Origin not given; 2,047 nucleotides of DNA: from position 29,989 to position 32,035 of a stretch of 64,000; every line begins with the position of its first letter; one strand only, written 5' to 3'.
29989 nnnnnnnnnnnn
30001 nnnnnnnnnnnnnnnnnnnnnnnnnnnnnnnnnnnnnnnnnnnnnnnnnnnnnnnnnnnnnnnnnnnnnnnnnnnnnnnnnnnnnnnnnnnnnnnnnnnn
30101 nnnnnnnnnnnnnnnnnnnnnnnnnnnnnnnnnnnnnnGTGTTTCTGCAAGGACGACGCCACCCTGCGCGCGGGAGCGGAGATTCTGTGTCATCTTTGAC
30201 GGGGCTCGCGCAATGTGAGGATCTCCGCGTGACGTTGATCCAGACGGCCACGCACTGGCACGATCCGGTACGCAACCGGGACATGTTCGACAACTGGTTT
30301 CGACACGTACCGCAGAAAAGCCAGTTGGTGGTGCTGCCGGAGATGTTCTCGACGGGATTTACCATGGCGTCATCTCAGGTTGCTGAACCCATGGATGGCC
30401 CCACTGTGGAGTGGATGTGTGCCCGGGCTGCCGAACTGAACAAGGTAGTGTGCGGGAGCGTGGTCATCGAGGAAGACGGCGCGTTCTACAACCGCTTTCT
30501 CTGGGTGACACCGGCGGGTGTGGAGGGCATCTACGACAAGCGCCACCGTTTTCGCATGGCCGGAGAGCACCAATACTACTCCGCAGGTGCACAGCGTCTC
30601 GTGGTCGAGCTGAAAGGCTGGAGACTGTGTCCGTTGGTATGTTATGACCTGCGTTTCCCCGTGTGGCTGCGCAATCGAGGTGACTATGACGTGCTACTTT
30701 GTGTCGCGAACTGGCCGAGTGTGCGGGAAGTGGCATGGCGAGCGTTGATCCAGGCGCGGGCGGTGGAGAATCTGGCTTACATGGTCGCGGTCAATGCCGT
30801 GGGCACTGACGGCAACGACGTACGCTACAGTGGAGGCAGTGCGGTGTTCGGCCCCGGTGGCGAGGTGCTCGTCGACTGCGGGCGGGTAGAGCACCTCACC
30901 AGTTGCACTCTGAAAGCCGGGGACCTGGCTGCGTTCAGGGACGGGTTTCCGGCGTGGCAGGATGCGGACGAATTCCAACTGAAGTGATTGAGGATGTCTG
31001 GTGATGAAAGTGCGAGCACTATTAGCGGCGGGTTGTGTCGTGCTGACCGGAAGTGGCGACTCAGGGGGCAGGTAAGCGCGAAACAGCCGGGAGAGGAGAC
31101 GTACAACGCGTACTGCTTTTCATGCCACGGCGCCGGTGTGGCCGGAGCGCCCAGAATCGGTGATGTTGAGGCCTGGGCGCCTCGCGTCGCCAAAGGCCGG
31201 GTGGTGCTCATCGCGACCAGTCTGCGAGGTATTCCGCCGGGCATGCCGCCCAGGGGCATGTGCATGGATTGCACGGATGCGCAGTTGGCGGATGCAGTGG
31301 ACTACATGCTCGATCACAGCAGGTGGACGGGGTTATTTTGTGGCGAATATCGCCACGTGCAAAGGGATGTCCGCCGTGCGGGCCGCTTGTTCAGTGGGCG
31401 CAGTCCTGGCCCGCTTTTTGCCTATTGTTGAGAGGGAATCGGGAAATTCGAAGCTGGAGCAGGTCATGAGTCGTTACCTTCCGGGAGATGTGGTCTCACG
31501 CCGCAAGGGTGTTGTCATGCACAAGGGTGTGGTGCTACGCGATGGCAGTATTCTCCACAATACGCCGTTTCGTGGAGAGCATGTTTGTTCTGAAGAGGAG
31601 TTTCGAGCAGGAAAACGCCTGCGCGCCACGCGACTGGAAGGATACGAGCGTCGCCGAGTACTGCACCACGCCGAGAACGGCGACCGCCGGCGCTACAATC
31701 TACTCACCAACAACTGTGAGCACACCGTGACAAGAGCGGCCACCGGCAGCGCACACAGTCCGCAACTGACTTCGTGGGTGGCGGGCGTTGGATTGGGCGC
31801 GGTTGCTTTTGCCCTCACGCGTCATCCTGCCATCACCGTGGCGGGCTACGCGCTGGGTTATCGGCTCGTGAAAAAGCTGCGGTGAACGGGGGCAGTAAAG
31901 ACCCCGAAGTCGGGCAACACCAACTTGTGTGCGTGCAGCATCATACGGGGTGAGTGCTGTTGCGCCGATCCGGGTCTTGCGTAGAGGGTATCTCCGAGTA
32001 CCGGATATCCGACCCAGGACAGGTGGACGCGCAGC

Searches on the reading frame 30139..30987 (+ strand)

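Call 86: search_protein_families(library=pfam, proteins=[window:30139-30987:+], max_evalue=0.00001)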
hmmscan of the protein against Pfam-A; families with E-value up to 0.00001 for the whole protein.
window:30139-30987:+ (282 aa): 1 family
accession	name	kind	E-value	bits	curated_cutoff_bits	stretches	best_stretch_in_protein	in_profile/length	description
PF00795.27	CN_hydrolase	-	6.9e-30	104.7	23.2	1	58-266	30-254/256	Carbon-nitrogen hydrolase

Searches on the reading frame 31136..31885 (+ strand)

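Call 86: search_protein_families(library=pfam, proteins=[window:31136-31885:+], max_evalue=0.00001)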
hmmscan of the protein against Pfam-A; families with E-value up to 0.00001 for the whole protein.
window:31136-31885:+ (249 aa): 1 family
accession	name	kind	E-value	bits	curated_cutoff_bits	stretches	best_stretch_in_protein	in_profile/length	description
PF04970.19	LRAT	-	3.1e-06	27.9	24.3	0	169-206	81-119/120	Lecithin retinol acyltransferase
